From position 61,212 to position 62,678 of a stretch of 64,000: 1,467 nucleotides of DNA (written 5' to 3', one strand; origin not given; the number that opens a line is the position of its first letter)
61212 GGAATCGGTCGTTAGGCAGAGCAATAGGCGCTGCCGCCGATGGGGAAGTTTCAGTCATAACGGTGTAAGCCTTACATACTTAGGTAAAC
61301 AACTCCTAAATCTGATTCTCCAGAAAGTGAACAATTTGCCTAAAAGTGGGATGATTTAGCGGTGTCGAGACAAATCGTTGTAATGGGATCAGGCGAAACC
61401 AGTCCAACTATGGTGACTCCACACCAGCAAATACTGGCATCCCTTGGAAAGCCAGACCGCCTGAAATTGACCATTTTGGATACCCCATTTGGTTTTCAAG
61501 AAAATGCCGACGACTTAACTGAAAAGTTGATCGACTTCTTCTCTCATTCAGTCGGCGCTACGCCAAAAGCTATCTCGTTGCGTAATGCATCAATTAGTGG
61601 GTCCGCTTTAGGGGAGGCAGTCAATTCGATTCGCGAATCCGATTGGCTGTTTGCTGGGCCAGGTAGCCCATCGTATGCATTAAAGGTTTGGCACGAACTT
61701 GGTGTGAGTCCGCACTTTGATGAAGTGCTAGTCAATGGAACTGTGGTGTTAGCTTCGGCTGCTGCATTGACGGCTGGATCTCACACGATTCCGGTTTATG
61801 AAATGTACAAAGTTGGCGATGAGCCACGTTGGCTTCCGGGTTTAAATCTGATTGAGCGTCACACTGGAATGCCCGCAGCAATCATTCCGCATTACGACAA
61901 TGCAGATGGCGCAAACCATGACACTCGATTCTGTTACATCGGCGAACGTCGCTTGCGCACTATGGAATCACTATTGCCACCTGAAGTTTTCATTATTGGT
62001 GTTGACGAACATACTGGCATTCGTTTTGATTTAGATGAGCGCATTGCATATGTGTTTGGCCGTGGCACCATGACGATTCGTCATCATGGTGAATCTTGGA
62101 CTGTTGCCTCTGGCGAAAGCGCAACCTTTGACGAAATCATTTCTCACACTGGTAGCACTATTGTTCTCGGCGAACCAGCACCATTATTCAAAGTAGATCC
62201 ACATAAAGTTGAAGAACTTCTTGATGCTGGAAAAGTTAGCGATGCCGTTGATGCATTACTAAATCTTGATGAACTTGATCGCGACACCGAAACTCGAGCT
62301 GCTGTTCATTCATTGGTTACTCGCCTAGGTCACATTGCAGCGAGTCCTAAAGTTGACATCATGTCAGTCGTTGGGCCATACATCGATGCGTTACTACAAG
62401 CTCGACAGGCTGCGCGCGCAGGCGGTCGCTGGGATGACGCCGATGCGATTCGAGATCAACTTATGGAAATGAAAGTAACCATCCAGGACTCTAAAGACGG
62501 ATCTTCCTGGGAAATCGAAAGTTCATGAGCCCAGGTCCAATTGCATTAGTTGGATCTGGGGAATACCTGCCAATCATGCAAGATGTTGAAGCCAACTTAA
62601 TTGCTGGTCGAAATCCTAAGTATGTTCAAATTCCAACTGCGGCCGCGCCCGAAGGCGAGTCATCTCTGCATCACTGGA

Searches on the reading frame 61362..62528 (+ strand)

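Call 42: search_protein_families(library=pfam, proteins=[window:61362-62528:+], max_evalue=0.001)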
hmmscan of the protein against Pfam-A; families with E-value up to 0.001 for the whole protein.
window:61362-62528:+ (388 aa): 1 family
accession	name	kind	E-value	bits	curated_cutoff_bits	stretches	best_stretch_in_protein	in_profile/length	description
PF23493.1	CysS_C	-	3e-09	37.3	23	1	341-383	8-50/51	Cysteinyl-tRNA ligase anticodon binding domain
